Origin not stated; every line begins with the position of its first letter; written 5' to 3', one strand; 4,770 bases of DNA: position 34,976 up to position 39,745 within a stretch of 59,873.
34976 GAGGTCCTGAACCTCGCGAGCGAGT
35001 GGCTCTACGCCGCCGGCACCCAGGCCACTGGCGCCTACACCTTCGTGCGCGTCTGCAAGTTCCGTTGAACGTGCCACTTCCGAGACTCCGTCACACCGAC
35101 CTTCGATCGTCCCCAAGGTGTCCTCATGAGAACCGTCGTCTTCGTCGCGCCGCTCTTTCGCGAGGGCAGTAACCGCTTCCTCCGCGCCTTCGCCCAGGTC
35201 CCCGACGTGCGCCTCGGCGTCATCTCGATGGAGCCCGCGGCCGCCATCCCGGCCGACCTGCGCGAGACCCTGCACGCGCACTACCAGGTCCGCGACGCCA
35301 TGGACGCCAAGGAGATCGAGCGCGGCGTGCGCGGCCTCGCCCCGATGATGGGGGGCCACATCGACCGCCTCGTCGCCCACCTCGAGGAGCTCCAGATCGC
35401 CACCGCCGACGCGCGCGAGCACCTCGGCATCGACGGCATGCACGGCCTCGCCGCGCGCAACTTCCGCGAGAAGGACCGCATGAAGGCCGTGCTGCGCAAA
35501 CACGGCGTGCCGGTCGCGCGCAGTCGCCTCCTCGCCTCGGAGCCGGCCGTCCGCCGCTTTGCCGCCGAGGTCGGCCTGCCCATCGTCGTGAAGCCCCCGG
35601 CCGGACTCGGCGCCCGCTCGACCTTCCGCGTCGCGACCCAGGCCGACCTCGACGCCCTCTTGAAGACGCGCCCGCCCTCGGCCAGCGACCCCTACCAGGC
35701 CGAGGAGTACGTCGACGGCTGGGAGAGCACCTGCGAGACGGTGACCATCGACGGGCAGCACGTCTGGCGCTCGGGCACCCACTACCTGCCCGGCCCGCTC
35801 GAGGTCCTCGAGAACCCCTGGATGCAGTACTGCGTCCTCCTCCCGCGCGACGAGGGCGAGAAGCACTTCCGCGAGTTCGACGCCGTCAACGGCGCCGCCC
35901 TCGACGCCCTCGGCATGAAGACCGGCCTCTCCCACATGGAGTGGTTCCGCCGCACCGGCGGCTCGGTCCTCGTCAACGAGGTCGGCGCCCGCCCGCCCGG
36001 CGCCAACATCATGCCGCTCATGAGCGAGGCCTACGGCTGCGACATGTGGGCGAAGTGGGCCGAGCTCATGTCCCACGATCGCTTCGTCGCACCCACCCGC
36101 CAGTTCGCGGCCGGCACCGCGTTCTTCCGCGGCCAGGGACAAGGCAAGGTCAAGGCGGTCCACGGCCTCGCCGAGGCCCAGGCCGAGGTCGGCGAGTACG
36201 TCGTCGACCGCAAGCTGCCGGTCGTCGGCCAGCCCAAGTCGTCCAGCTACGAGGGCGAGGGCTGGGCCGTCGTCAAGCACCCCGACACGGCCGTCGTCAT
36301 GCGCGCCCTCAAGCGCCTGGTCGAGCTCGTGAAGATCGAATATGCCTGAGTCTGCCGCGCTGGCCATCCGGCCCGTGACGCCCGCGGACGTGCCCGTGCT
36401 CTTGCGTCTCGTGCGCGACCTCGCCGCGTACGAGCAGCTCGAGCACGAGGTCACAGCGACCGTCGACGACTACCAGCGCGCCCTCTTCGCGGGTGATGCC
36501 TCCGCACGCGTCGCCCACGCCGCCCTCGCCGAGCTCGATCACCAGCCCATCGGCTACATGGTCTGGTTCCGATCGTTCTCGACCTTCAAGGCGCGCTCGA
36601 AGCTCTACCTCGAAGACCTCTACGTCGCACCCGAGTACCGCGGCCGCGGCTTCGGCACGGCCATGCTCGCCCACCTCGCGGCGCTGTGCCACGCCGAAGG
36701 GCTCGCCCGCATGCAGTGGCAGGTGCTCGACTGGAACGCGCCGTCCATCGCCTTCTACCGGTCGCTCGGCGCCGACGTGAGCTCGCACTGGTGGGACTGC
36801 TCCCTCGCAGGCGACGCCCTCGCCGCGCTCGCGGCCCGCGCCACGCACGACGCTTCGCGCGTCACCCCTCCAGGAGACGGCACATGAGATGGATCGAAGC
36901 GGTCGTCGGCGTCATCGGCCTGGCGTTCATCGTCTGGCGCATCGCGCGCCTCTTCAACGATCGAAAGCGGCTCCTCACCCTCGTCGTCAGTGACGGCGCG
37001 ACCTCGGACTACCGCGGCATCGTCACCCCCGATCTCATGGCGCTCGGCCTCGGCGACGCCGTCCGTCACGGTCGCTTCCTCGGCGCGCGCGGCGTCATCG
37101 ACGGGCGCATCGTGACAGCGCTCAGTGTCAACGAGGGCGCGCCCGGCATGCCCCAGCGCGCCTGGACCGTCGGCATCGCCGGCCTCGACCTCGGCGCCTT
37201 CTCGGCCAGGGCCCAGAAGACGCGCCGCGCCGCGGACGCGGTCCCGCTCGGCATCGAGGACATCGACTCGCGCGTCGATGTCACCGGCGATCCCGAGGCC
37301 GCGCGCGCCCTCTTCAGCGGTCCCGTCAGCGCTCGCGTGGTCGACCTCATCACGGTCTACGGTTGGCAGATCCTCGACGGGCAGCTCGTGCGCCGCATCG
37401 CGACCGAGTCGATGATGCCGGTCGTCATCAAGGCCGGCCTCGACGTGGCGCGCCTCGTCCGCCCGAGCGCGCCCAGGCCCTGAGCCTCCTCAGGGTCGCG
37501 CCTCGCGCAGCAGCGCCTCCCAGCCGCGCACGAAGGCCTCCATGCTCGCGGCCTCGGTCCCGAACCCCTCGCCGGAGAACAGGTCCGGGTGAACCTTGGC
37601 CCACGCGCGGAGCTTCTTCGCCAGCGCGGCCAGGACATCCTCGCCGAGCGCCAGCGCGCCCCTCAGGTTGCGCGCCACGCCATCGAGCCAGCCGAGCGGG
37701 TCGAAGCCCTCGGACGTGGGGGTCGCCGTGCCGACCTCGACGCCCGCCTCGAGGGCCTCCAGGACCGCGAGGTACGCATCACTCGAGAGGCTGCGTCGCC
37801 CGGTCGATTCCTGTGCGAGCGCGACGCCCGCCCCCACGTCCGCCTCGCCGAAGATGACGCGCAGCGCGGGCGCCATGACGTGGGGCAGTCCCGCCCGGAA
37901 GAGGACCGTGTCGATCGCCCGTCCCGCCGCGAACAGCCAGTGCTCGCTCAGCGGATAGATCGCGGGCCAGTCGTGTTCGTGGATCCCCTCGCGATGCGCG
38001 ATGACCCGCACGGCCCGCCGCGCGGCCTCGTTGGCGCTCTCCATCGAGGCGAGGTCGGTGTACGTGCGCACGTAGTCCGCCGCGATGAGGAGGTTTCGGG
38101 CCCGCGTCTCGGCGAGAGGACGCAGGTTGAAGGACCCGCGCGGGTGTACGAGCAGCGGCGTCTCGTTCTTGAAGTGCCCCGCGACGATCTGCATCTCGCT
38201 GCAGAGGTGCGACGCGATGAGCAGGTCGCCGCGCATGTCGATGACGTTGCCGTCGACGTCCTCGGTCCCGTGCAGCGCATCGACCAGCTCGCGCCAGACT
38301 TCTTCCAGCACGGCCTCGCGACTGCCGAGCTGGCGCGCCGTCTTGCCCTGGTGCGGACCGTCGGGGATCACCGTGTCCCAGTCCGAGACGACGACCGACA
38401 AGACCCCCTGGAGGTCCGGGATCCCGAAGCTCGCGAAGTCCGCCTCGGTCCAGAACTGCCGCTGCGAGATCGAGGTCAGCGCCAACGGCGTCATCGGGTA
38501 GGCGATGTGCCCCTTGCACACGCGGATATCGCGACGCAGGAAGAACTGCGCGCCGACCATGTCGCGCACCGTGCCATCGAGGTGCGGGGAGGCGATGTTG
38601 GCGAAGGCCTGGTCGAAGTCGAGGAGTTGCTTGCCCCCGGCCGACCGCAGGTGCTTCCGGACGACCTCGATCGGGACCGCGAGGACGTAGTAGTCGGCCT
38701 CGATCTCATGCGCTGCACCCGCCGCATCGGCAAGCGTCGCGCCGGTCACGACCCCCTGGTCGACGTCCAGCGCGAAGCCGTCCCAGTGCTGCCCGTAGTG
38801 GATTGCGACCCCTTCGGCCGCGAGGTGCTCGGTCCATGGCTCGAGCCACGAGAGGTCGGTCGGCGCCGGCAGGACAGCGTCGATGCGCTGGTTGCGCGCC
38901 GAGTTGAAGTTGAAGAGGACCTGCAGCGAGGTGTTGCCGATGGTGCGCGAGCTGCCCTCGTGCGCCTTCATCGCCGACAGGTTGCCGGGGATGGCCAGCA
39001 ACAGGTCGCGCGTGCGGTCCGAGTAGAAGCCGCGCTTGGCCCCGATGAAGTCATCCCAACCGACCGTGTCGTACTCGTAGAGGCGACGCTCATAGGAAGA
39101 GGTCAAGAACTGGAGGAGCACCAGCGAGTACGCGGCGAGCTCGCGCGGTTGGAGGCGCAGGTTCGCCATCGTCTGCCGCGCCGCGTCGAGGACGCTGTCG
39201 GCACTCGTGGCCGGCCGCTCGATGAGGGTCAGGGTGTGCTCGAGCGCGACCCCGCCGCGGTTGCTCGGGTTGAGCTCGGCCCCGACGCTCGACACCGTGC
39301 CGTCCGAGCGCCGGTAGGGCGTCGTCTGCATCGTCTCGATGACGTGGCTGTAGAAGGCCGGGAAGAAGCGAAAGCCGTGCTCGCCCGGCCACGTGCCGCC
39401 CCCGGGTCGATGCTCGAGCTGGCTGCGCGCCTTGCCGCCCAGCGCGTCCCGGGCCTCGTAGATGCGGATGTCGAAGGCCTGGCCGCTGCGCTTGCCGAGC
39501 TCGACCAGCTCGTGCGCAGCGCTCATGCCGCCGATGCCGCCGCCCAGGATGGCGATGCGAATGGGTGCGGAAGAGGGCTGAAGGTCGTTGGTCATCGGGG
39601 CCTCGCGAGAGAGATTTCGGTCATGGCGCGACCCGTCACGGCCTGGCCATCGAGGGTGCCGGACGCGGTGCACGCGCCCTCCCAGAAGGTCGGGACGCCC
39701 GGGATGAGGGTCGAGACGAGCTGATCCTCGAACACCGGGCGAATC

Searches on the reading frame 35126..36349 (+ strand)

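Call 21: search_protein_families(library=pfam, proteins=[window:35126-36349:+], max_evalue=0.001)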
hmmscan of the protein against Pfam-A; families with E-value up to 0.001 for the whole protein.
window:35126-36349:+ (407 aa): 2 families
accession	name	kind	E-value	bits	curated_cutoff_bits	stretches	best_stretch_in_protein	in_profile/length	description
PF02222.28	ATP-grasp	-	5.3e-09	36.4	27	1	122-290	2-163/179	ATP-grasp domain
PF02786.22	CPSase_L_D2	-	0.00032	20.7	19.8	1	116-186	2-74/211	Carbamoyl-phosphate synthase L chain, ATP binding domain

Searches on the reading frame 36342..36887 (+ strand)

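Call 20: search_protein_families(library=pfam, proteins=[window:36342-36887:+], max_evalue=0.001)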
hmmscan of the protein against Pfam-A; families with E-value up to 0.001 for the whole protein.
window:36342-36887:+ (181 aa): 6 families
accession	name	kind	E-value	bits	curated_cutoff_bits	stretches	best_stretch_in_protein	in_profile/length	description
PF00583.31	Acetyltransf_1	-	2.2e-18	67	20.7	1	43-143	18-115/116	Acetyltransferase (GNAT) family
PF13508.13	Acetyltransf_7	-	8.7e-13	48.9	27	1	61-143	6-81/84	Acetyltransferase (GNAT) domain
PF13302.13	Acetyltransf_3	-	8.7e-08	33.4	25.4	1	7-144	2-137/138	Acetyltransferase (GNAT) domain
PF13673.13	Acetyltransf_10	-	9.7e-06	26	23.6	1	63-143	36-106/128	Acetyltransferase (GNAT) domain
PF08445.16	FR47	-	1.5e-05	25.3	22.1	1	89-145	23-78/86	FR47-like protein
PF13480.13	Acetyltransf_6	-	0.00048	20.7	22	0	13-124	27-132/143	Acetyltransferase (GNAT) domain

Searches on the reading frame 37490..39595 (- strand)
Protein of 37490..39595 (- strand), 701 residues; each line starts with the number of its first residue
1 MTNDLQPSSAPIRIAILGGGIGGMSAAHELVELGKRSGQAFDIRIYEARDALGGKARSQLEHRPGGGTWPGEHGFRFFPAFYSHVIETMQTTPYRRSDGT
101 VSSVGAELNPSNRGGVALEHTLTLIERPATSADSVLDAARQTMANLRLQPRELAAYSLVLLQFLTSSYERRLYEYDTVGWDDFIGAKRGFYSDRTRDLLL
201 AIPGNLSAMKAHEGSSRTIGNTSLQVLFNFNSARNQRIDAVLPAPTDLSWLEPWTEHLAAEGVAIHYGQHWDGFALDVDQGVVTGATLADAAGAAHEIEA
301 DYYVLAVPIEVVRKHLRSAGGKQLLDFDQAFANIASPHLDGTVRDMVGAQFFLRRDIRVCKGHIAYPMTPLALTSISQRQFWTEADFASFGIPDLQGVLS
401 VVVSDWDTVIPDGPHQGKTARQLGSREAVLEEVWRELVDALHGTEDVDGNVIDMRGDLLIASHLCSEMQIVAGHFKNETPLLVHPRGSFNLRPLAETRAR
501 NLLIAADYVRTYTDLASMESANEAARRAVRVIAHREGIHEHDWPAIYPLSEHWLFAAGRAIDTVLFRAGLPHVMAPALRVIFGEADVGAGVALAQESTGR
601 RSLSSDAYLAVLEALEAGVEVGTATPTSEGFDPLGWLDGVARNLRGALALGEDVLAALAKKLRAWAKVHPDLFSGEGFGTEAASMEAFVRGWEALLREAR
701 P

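Call 7: search_protein_families(library=pfam, proteins=[window:37490-39595:-], max_evalue=0.01)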
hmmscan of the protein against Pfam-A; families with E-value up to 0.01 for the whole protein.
window:37490-39595:- (701 aa): 3 families
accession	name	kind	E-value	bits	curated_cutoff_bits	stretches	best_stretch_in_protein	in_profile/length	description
PF01593.30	Amino_oxidase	-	6.6e-10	39.3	19.8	1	21-532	1-442/443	Flavin containing amine oxidoreductase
PF13450.12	NAD_binding_8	-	9.5e-09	35.9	21.9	1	16-86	1-62/68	NAD(P)-binding Rossmann-like domain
PF07992.20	Pyr_redox_2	-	0.0064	16.4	26.1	0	13-39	2-22/291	Pyridine nucleotide-disulphide oxidoreductase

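Call 10: search_protein_families(library=padloc, proteins=[window:37490-39595:-], max_evalue=0.01)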
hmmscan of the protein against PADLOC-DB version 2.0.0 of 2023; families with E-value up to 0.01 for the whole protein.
window:37490-39595:- (701 aa): 1 family
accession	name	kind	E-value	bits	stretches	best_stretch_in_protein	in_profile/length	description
PDLC01086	C3a186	-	0.0002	18.8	1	13-58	2-41/384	"C-3?,4? desaturase"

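Call 40: search_protein_families(library=ncbifam, proteins=[window:37490-39595:-], max_evalue=0.001)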
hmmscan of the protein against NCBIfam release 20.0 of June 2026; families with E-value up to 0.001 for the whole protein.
window:37490-39595:- (701 aa): 8 families
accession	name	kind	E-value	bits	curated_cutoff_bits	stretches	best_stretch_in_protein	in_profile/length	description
TIGR03467.1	HpnE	equivalog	7.9e-10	38.6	283.05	1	14-61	1-42/430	hydroxysqualene dehydroxylase HpnE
TIGR02732.1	zeta_caro_desat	equivalog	2.4e-06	26.8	622.15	1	13-68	1-49/474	9,9'-di-cis-zeta-carotene desaturase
TIGR02731.1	phytoene_desat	equivalog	7.6e-06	24.9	569.4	1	13-316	1-281/453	15-cis-phytoene desaturase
NF005560.0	PRK07233.1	equivalog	1.6e-05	24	252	1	13-56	2-39/435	hypothetical protein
NF053546.1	violacein_VioA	equivalog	6e-05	22.5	600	1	14-90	2-73/411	flavin-dependent violacein biosynthesis tryptophan-2 monooxygenase VioA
NF008845.0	PRK11883.1-5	equivalog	0.00019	19.9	560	1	13-58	6-51/468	protoporphyrinogen oxidase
NF009410.0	PRK12771.1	subfamily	0.00061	18.5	516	0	12-55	139-176/566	NAD(P)-binding protein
NF008841.0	PRK11883.1-1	equivalog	0.00082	18.4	517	1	11-57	3-46/453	protoporphyrinogen oxidase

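Call 58: find_homologous_proteins(query=window:37490-39595:-, max_evalue=1e-20)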
Query window:37490-39595:- (701 aa): 1692 proteins with E <= 1e-20 among 8000 candidates; the best 120 are listed.
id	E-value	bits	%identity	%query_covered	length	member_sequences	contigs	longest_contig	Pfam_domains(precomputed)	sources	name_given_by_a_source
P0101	0.0e+0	1583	100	100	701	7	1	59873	PF01593.31,PF13450.13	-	-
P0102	1.3e-242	825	56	96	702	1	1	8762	PF01593.31,PF13450.13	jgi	jgi:uncharacterized protein with NAD-binding domain and iron-sulfur cluster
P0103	7.9e-132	459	44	81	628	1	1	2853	PF01593.31,PF13450.13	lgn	-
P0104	3.5e-116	407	41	79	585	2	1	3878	PF01266.31,PF01593.31,PF13450.13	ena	-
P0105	4.7e-111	390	40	78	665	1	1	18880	PF01266.31,PF01593.31,PF13450.13,PF00890.31,PF07992.21,PF12831.14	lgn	-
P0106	4.5e-107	377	41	79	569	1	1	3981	PF01266.31,PF01593.31,PF13450.13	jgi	jgi:uncharacterized protein with NAD-binding domain and iron-sulfur cluster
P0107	3.0e-104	368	40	79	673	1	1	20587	PF01593.31,PF13450.13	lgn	-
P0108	9.6e-103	363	39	80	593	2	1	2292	PF01266.31,PF01593.31,PF13450.13,PF00890.31,PF07992.21,PF06100.18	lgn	-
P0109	1.3e-101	359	41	80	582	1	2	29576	PF01266.31,PF01593.31,PF13450.13,PF00890.31,PF07992.21,PF03486.21,PF12831.14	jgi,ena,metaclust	metaclust:\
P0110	3.7e-101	358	40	78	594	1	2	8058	PF01266.31,PF01593.31,PF13450.13,PF00890.31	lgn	-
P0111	8.5e-101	357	41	80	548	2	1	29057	PF01593.31,PF13450.13,PF07992.21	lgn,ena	-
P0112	9.7e-101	356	41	80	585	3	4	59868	PF01266.31,PF01593.31,PF13450.13,PF07992.21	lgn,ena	-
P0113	1.1e-100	356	40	80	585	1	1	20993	PF01266.31,PF01593.31,PF13450.13,PF00890.31,PF07992.21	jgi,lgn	jgi:uncharacterized protein with NAD-binding domain and iron-sulfur cluster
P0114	6.5e-100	354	40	80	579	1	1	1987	PF01266.31,PF01593.31,PF13450.13,PF07992.21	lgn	-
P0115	1.8e-99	352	39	80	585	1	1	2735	PF01266.31,PF01593.31,PF13450.13,PF00890.31,PF07992.21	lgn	-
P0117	6.2e-99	350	39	80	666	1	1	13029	PF01266.31,PF01593.31,PF13450.13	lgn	-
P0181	4.4e-93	331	38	81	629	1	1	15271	PF01266.31,PF01593.31,PF13450.13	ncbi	-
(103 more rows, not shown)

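Call 59: find_encoding_contigs(protein=P0102, flank=9000, max_places=2)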
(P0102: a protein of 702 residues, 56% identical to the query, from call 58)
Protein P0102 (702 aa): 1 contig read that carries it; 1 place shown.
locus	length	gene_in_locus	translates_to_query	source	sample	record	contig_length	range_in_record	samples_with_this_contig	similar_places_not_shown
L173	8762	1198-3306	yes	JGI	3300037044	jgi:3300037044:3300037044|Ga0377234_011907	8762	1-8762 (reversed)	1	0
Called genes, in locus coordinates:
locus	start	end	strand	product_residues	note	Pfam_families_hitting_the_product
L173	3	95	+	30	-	?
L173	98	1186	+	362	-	PF07143:AttH, PF17186: (weak)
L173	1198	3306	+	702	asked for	PF01593:Amino_oxidase (faint), PF13450:NAD_binding_8 (weak)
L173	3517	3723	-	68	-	-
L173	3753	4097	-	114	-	PF09966:DUF2200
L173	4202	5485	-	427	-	PF00144:Beta-lactamase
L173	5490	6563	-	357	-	-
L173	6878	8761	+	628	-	?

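Call 60: find_encoding_contigs(protein=P0105, flank=9000, max_places=2)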
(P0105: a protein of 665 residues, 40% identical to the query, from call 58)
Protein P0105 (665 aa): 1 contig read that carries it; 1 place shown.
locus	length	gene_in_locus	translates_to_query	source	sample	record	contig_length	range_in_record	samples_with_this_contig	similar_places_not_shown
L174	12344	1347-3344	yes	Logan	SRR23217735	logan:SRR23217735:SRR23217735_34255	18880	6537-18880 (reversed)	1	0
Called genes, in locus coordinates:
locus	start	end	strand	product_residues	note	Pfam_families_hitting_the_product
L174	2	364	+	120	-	?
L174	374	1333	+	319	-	PF07143:AttH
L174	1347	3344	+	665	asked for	PF00890:FAD_binding_2 (faint), PF01266:DAO (faint), PF01593:Amino_oxidase, PF07992:Pyr_redox_2 (faint), PF12831:FAD_oxidored (faint), PF13450:NAD_binding_8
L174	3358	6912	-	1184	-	PF00069:Pkinase, PF07714:PK_Tyr_Ser-Thr, PF13191:AAA_16, PF13401:AAA_22 (faint)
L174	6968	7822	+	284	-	PF00596:Aldolase_II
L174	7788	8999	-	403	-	PF19527:DUF6055 (weak)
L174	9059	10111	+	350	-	PF02504:FA_synthesis, PF01515:PTA_PTB (weak)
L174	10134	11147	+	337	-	PF00291:PALP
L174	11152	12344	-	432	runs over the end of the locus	PF02321:OEP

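Call 61: find_encoding_contigs(protein=P0107, flank=9000, max_places=2)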
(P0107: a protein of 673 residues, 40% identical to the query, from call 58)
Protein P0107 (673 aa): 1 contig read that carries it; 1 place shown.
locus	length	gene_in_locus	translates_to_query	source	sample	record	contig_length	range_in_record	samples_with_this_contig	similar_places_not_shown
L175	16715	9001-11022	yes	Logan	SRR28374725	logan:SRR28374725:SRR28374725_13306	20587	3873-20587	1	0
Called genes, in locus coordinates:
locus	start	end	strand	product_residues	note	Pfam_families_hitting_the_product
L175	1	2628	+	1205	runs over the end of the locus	PF00069:Pkinase, PF07714:PK_Tyr_Ser-Thr, PF13191:AAA_16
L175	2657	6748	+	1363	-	PF13676:TIR_2 (weak), PF20703:nSTAND1, PF23381:Beta-prop_IFT122_1st (faint), PF25174:Beta-prop_THOC3 (faint), PF24814:WD40_Prp19 (faint)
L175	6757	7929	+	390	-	PF00656:Peptidase_C14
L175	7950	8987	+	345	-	PF07143:AttH, PF17186:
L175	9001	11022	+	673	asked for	PF01593:Amino_oxidase, PF13450:NAD_binding_8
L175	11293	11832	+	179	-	PF00196:GerE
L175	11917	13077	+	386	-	-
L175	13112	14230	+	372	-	PF00196:GerE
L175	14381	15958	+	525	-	-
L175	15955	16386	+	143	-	-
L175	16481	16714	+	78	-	?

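Call 64: search_protein_families(library=pfam, proteins=[L175:6757-7929:+, L175:2657-6748:+, L175:11917-13077:+, L175:14381-15958:+, L175:15955-16386:+, L173:6878-8761:+, L173:5490-6563:-], max_evalue=0.01)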
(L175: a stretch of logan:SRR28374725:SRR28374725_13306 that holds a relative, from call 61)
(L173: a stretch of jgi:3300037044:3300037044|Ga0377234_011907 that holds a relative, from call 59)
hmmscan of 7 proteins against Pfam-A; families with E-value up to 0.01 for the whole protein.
L175:6757-7929:+ (390 aa): 1 family
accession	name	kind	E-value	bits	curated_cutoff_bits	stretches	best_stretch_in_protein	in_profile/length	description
PF00656.27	Peptidase_C14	-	4.3e-16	59.8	21.4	1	2-236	2-227/233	Caspase domain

L175:2657-6748:+ (1363 aa): 11 families
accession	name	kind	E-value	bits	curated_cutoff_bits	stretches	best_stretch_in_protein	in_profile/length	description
PF20703.3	nSTAND1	-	1.3e-71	242.7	27.1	1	146-519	1-377/379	Novel STAND NTPase 1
PF25174.1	Beta-prop_THOC3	-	6.4e-10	38.9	305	2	1165-1286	109-231/272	THOC3 beta-propeller domain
PF13676.11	TIR_2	-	3.3e-06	28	28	1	4-108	1-101/122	TIR domain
PF24814.1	WD40_Prp19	-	2.9e-05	23.7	320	0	1222-1290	172-242/281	Prp19 WD40 domain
PF10647.15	Gmad1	-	7e-05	23.2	20.5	0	1228-1273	113-157/251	Lipoprotein LpqB beta-propeller domain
PF24807.1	WD40_CDC20-Fz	-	0.00012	22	200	0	1226-1278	50-103/292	CDC20/Fizzy WD40 domain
PF24817.1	WD40_WDHD1_1st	-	0.00029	20.5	109.9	0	1220-1305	79-163/291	WDHD1 first WD40 domain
PF01582.25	TIR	-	0.0004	20.6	21.3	1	3-69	3-71/179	TIR domain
PF25173.1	Beta-prop_WDR3_1st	-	0.0005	20.3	154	0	1223-1278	67-123/184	WDR3 first beta-propeller domain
PF13191.12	AAA_16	-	0.00062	20.7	32.6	1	158-244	1-99/167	AAA ATPase domain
PF00400.38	WD40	-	0.0013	19.7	27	0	1227-1254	11-39/39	WD domain, G-beta repeat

L175:11917-13077:+ (386 aa): 0 families

L175:14381-15958:+ (525 aa): 0 families

L175:15955-16386:+ (143 aa): 0 families

L173:6878-8761:+ (628 aa): 3 families
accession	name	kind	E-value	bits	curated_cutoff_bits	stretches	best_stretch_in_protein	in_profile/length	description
PF17963.7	Big_9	-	1.9e-05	25.9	23.6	1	363-450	1-84/89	Bacterial Ig domain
PF17803.7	Cadherin_4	-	0.00048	21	25.1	1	362-443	10-67/71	Bacterial cadherin-like domain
PF05345.18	He_PIG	-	0.0048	17.8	24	0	366-457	2-96/96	Putative Ig domain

L173:5490-6563:- (357 aa): 0 families

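Call 65: find_encoding_contigs(protein=P0117, flank=10000, max_places=2)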
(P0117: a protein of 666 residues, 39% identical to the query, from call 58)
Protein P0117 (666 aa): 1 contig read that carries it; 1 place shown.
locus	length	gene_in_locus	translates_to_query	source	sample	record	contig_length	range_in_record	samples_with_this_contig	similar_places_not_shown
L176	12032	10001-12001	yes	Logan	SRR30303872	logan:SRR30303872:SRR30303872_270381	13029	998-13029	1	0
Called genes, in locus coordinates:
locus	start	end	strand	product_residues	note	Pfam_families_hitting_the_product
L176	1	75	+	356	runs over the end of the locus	?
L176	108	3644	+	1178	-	PF00069:Pkinase, PF03109:ABC1 (faint), PF07714:PK_Tyr_Ser-Thr, PF01636:APH (weak), PF13191:AAA_16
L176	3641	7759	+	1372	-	PF13676:TIR_2 (weak), PF13191:AAA_16 (weak), PF20703:nSTAND1, PF00400:WD40 (faint), PF23381:Beta-prop_IFT122_1st (faint), PF25173:Beta-prop_WDR3_1st (weak), PF25174:Beta-prop_THOC3 (weak)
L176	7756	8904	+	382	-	PF00656:Peptidase_C14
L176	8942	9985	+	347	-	PF07143:AttH, PF17186:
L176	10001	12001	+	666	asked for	PF01266:DAO (faint), PF01593:Amino_oxidase, PF13450:NAD_binding_8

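Call 66: find_encoding_contigs(protein=P0181, flank=10000, max_places=2)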
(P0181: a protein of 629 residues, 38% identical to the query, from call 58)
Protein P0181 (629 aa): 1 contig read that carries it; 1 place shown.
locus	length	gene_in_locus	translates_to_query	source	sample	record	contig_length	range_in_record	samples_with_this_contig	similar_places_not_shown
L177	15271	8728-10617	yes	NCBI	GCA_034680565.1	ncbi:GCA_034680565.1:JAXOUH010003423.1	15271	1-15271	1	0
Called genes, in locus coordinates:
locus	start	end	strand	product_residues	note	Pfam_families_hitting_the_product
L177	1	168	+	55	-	?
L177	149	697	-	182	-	-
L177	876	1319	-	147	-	-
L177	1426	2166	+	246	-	-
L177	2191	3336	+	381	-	PF03372:Exo_endo_phos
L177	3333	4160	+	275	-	-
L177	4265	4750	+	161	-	-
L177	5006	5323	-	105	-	PF02452:PemK_toxin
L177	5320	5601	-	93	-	-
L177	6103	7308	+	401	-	PF22596:Scabin-like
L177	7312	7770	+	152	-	-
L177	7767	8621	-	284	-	PF02517:Rce1-like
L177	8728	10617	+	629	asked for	PF01266:DAO (faint), PF01593:Amino_oxidase, PF13450:NAD_binding_8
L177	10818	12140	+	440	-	PF16697:Yop-YscD_cpl, PF00498:FHA, PF00158:Sigma54_activat, PF01078:Mg_chelatase (faint), PF14532:Sigma54_activ_2, PF07728:AAA_5 (weak), PF25601:AAA_lid_14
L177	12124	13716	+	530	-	PF00069:Pkinase, PF07714:PK_Tyr_Ser-Thr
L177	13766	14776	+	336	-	-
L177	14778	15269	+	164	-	?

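Call 73: search_protein_families(library=pfam, proteins=[L176:8470-8901:+, L175:7477-7926:+, L176:3641-4120:+], max_evalue=10)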
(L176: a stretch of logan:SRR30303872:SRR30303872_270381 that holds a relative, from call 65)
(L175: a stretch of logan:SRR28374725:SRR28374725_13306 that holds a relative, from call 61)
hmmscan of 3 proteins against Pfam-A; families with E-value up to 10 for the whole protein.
L176:8470-8901:+ (144 aa): 0 families

L175:7477-7926:+ (150 aa): 0 families

L176:3641-4120:+ (160 aa): 2 families
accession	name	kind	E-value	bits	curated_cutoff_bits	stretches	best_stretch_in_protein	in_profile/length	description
PF13676.11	TIR_2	-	1.1e-08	36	28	1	15-105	2-92/122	TIR domain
PF01582.25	TIR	-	0.082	13.1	21.3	1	21-79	12-71/179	TIR domain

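Call 89: search_protein_families(library=pfam, proteins=[L174:2-364:+], max_evalue=0.001)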
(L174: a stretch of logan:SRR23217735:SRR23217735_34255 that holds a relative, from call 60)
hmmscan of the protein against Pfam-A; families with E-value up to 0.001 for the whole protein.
L174:2-364:+ (120 aa): 0 families
